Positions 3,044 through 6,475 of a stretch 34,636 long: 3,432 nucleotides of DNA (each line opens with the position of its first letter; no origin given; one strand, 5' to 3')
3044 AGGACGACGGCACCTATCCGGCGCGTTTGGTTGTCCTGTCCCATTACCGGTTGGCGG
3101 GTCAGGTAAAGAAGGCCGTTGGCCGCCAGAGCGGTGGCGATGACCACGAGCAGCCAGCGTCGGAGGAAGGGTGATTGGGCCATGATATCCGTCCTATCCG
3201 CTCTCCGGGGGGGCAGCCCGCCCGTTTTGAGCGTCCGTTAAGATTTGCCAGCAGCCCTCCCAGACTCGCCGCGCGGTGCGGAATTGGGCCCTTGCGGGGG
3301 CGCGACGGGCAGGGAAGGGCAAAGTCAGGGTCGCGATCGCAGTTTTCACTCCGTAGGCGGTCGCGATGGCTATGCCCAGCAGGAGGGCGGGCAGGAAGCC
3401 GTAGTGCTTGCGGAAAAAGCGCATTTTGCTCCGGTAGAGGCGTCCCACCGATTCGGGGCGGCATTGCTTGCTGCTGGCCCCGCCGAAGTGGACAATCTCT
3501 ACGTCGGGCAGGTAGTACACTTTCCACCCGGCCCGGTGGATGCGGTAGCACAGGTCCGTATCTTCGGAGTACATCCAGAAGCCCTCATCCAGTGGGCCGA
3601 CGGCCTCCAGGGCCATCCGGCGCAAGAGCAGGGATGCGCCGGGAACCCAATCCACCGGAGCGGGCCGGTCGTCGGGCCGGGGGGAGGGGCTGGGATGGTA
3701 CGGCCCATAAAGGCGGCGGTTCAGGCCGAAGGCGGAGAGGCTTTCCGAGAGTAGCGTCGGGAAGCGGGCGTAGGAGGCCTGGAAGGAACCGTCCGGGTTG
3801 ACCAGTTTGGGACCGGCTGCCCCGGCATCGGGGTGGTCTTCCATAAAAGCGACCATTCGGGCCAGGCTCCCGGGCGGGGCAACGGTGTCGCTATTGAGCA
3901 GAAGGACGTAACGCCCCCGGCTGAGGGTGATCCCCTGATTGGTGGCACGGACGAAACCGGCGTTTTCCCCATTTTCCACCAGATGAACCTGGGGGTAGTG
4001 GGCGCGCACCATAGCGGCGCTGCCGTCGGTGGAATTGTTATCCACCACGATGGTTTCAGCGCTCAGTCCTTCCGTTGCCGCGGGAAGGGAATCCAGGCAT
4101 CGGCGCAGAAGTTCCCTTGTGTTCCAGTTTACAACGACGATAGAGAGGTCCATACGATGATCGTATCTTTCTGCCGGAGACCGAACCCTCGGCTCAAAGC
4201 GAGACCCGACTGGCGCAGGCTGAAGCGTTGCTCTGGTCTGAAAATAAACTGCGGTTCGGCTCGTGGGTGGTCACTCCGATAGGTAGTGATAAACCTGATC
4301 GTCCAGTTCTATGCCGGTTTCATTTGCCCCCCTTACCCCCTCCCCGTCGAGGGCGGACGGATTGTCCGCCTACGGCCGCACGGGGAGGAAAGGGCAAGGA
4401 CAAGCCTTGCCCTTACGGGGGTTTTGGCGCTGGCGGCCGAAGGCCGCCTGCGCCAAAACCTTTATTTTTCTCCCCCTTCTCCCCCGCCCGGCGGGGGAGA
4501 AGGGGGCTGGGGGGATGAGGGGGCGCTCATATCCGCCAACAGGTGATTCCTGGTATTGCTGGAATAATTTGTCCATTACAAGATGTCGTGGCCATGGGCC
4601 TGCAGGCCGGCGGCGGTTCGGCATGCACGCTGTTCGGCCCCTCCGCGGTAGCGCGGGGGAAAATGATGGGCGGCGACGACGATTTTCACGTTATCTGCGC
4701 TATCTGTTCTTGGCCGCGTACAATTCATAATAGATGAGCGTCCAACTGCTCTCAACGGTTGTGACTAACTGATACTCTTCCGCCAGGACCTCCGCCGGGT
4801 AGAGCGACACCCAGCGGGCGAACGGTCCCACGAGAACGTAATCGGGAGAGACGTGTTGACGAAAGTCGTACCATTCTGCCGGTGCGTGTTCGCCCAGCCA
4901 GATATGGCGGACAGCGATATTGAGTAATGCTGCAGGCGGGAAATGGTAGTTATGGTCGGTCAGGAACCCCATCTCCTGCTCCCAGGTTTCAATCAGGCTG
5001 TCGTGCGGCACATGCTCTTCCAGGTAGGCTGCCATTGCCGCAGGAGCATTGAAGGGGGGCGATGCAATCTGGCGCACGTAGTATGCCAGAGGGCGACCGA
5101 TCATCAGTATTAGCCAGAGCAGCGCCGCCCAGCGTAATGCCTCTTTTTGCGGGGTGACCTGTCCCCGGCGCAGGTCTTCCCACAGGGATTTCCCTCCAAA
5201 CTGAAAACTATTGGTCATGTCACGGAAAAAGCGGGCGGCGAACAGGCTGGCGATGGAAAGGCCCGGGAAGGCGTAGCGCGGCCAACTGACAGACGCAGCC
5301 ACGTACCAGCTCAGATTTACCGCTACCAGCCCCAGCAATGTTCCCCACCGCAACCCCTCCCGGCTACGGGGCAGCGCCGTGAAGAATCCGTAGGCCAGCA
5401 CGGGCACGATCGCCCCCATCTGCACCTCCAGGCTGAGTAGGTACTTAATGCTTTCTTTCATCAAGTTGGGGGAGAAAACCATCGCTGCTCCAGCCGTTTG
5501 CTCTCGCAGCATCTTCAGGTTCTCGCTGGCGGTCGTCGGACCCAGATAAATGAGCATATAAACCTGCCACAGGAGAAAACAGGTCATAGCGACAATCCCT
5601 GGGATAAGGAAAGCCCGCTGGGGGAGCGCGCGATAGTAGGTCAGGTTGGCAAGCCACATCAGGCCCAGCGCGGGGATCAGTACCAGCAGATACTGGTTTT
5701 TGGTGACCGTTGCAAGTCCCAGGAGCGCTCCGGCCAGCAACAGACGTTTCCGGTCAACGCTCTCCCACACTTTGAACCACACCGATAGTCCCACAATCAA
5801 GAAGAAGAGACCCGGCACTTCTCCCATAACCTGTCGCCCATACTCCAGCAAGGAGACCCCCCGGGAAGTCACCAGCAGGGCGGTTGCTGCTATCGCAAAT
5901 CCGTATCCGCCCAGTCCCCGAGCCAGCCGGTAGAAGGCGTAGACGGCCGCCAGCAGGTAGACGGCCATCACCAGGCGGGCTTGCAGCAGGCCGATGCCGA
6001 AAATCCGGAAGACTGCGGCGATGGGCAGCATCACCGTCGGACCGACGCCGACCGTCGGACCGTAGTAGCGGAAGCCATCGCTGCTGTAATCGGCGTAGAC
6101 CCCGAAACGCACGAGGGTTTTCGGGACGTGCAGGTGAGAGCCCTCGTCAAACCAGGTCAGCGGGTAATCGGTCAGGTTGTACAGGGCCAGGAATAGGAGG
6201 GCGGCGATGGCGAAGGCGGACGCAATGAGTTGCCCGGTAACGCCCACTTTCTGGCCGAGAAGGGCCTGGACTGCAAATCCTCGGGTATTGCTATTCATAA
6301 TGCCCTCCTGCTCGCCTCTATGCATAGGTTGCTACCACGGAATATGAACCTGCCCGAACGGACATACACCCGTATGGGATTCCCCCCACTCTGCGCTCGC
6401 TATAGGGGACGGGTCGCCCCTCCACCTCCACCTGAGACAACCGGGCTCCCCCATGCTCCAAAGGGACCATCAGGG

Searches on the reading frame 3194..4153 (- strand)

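Call 42: search_protein_families(library=pfam, proteins=[window:3194-4153:-], max_evalue=0.00001)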
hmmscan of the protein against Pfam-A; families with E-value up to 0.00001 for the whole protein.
window:3194-4153:- (319 aa): 3 families
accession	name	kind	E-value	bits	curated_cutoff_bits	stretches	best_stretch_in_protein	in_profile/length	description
PF00535.33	Glycos_transf_2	-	2.9e-26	92.8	23.3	1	4-132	1-131/168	Glycosyl transferase family 2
PF13641.12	Glyco_tranf_2_3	-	3.5e-20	73.4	27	1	3-230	3-219/230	Glycosyltransferase like family 2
PF13632.12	Glyco_trans_2_3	-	7.8e-12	45.8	27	1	82-253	1-143/198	Glycosyl transferase family group 2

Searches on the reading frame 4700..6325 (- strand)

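Call 42: search_protein_families(library=pfam, proteins=[window:4700-6325:-], max_evalue=0.00001)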
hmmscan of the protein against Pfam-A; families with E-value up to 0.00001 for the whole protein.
window:4700-6325:- (541 aa): 1 family
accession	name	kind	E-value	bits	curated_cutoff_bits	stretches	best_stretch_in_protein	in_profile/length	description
PF13231.12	PMT_2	-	2.8e-08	34.6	26.1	1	96-252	4-159/160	Dolichyl-phosphate-mannose-protein mannosyltransferase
